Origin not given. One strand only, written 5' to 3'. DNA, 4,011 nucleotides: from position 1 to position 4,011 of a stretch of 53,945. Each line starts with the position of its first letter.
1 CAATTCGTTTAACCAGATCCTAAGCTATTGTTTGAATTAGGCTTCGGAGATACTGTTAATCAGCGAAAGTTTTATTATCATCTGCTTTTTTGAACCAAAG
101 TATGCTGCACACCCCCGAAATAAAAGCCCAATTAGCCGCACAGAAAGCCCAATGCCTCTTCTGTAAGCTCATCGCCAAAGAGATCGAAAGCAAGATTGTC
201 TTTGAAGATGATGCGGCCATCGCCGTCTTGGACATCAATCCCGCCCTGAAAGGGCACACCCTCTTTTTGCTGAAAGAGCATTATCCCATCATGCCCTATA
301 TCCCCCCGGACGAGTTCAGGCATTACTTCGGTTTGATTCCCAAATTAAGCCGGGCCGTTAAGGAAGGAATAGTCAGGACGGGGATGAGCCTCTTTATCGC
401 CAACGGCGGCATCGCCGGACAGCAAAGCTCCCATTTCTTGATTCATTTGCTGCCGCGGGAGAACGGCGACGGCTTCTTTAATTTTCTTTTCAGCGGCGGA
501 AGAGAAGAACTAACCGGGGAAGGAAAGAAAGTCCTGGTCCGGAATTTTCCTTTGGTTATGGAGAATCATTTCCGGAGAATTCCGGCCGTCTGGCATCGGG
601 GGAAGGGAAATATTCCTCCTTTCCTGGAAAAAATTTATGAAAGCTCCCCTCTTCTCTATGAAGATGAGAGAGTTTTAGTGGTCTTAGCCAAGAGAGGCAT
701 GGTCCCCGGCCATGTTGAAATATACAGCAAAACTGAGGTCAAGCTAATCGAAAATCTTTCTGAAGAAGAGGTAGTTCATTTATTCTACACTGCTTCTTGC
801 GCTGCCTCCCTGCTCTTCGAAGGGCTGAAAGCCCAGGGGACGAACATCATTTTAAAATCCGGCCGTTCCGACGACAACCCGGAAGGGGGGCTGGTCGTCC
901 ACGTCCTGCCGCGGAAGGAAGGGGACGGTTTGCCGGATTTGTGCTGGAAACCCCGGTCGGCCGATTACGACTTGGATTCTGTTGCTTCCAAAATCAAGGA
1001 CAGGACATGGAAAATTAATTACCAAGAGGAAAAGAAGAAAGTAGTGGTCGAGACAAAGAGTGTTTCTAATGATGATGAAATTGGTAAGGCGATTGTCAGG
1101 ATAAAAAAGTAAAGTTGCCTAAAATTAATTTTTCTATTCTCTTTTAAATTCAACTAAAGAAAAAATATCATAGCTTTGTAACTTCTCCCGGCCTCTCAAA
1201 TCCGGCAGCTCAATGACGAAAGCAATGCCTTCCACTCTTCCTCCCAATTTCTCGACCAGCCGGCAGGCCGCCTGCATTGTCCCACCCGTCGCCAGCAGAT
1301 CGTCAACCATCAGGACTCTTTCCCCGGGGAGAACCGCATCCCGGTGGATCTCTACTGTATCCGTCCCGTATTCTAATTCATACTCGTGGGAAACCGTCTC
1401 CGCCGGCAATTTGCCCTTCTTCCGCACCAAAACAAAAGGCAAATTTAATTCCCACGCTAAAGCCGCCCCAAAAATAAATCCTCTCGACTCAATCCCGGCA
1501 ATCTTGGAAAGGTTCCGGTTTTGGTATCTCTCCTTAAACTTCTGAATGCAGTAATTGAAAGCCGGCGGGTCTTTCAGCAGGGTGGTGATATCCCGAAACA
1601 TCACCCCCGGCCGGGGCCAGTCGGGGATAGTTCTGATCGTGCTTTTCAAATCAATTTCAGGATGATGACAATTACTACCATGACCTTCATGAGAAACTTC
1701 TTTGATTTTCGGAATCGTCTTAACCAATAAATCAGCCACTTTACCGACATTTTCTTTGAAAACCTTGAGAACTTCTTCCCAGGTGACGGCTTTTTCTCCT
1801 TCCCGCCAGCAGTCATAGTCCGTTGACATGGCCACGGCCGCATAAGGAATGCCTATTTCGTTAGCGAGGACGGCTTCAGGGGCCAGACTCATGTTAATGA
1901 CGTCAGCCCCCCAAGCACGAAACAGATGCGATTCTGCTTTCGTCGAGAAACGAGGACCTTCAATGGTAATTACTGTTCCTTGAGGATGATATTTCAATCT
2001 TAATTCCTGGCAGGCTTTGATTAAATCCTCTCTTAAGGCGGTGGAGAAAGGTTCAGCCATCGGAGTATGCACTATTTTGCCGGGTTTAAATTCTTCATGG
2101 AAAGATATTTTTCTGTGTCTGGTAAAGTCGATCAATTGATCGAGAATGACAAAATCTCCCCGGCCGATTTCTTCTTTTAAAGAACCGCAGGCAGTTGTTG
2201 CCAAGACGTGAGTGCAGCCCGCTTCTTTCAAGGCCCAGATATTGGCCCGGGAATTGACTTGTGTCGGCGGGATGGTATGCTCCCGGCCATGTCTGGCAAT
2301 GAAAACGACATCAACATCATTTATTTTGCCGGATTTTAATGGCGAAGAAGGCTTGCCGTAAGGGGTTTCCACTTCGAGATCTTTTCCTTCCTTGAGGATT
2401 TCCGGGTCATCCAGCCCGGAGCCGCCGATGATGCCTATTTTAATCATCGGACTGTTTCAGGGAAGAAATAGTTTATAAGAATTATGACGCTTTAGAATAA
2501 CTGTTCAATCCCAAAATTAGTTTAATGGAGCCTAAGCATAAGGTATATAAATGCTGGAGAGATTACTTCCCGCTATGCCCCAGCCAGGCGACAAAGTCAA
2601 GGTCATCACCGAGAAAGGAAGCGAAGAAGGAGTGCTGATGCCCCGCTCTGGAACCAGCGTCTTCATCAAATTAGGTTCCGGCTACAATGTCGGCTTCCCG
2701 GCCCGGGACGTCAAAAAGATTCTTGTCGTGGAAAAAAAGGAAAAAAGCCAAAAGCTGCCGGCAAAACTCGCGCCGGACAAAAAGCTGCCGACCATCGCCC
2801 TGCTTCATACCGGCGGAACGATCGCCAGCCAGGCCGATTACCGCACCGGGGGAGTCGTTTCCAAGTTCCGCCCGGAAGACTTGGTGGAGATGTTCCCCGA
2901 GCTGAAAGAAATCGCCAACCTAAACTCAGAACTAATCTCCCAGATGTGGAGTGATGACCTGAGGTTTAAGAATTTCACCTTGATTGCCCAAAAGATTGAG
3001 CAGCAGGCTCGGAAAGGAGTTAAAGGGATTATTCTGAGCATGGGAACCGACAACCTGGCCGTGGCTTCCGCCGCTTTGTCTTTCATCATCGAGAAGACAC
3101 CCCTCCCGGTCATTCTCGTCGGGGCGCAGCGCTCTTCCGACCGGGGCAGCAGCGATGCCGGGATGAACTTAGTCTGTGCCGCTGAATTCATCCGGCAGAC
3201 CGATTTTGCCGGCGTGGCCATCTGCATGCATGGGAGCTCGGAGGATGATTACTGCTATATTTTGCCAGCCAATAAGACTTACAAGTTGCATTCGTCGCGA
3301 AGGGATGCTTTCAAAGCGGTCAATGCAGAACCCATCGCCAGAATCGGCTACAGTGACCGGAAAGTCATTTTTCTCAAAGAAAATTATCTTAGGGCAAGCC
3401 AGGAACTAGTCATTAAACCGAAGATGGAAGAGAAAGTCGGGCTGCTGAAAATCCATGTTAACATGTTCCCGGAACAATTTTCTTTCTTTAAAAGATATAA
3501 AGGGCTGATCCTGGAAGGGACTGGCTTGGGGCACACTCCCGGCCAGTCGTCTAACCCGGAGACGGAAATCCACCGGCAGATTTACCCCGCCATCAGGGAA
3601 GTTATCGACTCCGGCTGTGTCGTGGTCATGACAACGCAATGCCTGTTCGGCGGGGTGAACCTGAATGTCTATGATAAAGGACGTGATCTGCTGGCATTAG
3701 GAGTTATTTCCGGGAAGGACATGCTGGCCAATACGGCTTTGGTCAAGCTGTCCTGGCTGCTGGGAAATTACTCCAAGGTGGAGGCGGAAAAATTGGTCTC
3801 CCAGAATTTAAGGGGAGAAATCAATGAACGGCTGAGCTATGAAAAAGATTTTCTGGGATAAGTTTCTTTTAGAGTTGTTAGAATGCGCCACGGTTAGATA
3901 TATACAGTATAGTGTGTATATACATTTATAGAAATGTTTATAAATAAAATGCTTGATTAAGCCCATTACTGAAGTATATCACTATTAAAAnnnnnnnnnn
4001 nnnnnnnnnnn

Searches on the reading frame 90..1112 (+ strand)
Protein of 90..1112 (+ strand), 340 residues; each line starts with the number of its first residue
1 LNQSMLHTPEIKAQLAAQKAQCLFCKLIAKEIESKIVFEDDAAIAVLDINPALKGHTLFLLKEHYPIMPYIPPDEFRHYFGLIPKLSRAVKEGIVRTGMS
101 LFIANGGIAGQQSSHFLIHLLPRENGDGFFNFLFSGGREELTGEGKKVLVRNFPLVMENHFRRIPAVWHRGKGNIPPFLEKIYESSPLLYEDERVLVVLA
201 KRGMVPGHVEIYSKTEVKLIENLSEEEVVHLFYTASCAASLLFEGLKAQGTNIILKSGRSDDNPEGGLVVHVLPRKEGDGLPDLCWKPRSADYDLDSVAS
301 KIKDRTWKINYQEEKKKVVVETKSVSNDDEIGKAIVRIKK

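Call 73: search_protein_families(library=pfam, proteins=[window:90-1112:+], max_evalue=0.0001)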
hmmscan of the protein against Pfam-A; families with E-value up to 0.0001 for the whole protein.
window:90-1112:+ (340 aa): 2 families
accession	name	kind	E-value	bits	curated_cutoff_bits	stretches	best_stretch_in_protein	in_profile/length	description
PF01230.28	HIT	-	2.6e-24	86.1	21.5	2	30-125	2-97/98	HIT domain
PF11969.13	DcpS_C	-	1.6e-07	32.2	24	1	21-66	1-46/114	Scavenger mRNA decapping enzyme C-term binding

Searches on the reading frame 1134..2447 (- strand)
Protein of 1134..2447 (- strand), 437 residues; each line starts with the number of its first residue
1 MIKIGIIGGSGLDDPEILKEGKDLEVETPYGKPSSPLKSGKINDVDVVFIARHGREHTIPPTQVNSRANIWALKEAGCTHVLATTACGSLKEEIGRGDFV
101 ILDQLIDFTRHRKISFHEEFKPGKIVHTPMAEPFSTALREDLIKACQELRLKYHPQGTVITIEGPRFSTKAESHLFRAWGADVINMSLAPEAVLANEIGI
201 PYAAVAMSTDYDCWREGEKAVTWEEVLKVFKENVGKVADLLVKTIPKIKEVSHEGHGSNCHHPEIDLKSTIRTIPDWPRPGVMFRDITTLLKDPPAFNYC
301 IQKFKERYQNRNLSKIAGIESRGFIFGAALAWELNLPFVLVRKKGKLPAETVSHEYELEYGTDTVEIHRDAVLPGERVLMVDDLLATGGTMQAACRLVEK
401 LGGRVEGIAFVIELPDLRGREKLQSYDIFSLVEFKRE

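Call 8: search_protein_families(library=ncbifam, proteins=[window:1134-2447:-], max_evalue=0.00001)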
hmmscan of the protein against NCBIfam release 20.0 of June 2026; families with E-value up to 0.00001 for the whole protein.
window:1134-2447:- (437 aa): 26 families (the best 25 are shown)
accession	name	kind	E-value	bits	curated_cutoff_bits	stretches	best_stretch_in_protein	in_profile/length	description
TIGR01694.1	MTAP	equivalog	5.9e-89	297.5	274.85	1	3-246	1-239/240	S-methyl-5'-thioadenosine phosphorylase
NF006334.0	PRK08564.1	equivalog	1.2e-86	290.2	382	1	2-254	8-253/267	S-methyl-5'-thioadenosine phosphorylase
NF006492.0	PRK08931.1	equivalog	3.7e-79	266.2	437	1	3-261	5-259/291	S-methyl-5'-thioadenosine phosphorylase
NF002634.0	PRK02304.1-3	equivalog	1.7e-74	249.5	170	1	263-435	6-180/182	adenine phosphoribosyltransferase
TIGR01090.1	apt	equivalog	1.2e-69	233.8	185.85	1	267-433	1-168/169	adenine phosphoribosyltransferase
NF005876.0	PRK07823.1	equivalog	2.7e-69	233.3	306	1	3-259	7-256/267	S-methyl-5'-thioadenosine phosphorylase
NF002636.0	PRK02304.1-5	equivalog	3e-69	232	125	1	265-433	7-175/176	adenine phosphoribosyltransferase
NF002632.0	PRK02304.1-1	equivalog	2e-68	229.7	243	1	267-435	11-181/183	adenine phosphoribosyltransferase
NF005657.0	PRK07432.1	equivalog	9.1e-67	225.2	453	1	2-254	4-256/291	S-methyl-5'-thioadenosine phosphorylase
NF002633.0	PRK02304.1-2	equivalog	9.7e-67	224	224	1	265-435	1-171/172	adenine phosphoribosyltransferase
NF006599.0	PRK09136.1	equivalog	4.8e-62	209.4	223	1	2-243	2-242/247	S-methyl-5'-thioinosine phosphorylase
NF009211.0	PRK12560.1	equivalog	1.4e-33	116.2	188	1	266-435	5-177/187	adenine phosphoribosyltransferase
NF006054.0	PRK08202.1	equivalog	3e-29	102.4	218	1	37-246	67-272/274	purine-nucleoside phosphorylase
TIGR01697.1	PNPH-PUNA-XAPA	subfamily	2.9e-23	82.5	197.1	1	35-245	41-246/247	inosine/guanosine/xanthosine phosphorylase family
TIGR01698.1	PUNP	equivalog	4.8e-20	72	302.6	1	37-243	43-242/245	purine-nucleoside phosphorylase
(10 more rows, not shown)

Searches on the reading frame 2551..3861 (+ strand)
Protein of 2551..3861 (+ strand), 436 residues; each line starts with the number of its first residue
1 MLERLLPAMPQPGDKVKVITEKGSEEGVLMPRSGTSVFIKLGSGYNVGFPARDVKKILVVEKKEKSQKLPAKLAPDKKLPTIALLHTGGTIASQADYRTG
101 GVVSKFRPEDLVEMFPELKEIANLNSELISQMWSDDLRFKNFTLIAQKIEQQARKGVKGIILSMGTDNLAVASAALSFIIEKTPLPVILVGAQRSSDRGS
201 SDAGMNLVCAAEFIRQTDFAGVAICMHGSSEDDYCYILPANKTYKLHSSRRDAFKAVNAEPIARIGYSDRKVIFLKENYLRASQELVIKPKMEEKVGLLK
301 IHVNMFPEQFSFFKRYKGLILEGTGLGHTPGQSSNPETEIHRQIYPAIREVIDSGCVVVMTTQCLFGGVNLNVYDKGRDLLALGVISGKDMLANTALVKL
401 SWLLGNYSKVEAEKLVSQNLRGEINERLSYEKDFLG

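Call 8: search_protein_families(library=ncbifam, proteins=[window:2551-3861:+], max_evalue=0.00001)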
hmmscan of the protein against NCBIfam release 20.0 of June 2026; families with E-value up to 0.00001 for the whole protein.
window:2551-3861:+ (436 aa): 6 families
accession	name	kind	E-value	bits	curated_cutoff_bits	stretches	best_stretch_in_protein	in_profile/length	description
NF003217.0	PRK04183.1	equivalog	1.9e-133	445.2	310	1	11-430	4-417/420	Glu-tRNA(Gln) amidotransferase subunit GatD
TIGR02153.1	gatD_arch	equivalog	2.1e-127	425.2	324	1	26-427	3-402/405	Glu-tRNA(Gln) amidotransferase subunit GatD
TIGR00519.1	asnASE_I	subfamily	1.3e-99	333.3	260.5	1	79-425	1-336/337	type I asparaginase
NF006998.0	PRK09461.1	equivalog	1.4e-32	113.3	376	1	82-425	6-335/337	asparaginase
TIGR00520.1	asnASE_II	subfamily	1.1e-27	96.8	314.3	1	64-358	9-306/352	type II asparaginase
NF008304.0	PRK11096.1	equivalog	2.1e-21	75.8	506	1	78-328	22-270/348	L-asparaginase 2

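Call 39: find_homologous_proteins(query=window:2551-3861:+, max_evalue=1e-30)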
Query window:2551-3861:+ (436 aa): 6925 proteins with E <= 1e-30 among 8000 candidates; the best 120 are listed.
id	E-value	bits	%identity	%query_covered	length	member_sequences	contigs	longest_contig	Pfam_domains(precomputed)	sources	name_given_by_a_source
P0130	5.4e-286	966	100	100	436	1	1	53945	PF17763.7,PF18195.7,PF00710.26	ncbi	-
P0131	4.5e-208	709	72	98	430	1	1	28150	PF17763.7,PF18195.7,PF00710.26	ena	-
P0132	1.6e-207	707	72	98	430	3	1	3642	PF17763.7,PF18195.7,PF00710.26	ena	-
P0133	3.0e-207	707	71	98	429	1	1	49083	PF17763.7,PF18195.7,PF00710.26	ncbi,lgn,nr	ncbi:Glu-tRNA(Gln) amidotransferase subunit GatD [Candidatus Woesearchaeota archaeon]|nr:Glu-tRNA(Gl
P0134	1.3e-205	701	69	98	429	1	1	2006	PF17763.7,PF18195.7,PF00710.26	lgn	-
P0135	2.1e-204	697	71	98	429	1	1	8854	PF17763.7,PF18195.7,PF00710.26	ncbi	-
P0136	6.3e-204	696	70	98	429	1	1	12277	PF17763.7,PF18195.7,PF00710.26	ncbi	-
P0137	3.0e-203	693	71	98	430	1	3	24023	PF17763.7,PF18195.7,PF00710.26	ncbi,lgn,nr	ncbi:Glu-tRNA(Gln) amidotransferase subunit GatD [Candidatus Woesearchaeota archaeon]|nr:Glu-tRNA(Gl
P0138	1.4e-202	691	69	98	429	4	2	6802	PF17763.7,PF18195.7,PF00710.26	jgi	-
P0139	8.2e-202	689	70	98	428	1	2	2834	PF17763.7,PF18195.7,PF00710.26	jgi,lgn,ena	-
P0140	2.8e-201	687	69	98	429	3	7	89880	PF17763.7,PF18195.7,PF00710.26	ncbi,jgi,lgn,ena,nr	ncbi:Glu-tRNA(Gln) amidotransferase subunit GatD [Candidatus Woesearchaeota archaeon]|nr:Glu-tRNA(Gl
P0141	9.1e-201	685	69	98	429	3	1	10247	PF17763.7,PF18195.7,PF00710.26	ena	-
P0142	1.1e-200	685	70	98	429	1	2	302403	PF17763.7,PF18195.7,PF00710.26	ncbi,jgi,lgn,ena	-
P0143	2.0e-200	684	69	98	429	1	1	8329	PF17763.7,PF18195.7,PF00710.26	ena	-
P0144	3.0e-200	684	69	98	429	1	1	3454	PF17763.7,PF18195.7,PF00710.26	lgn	-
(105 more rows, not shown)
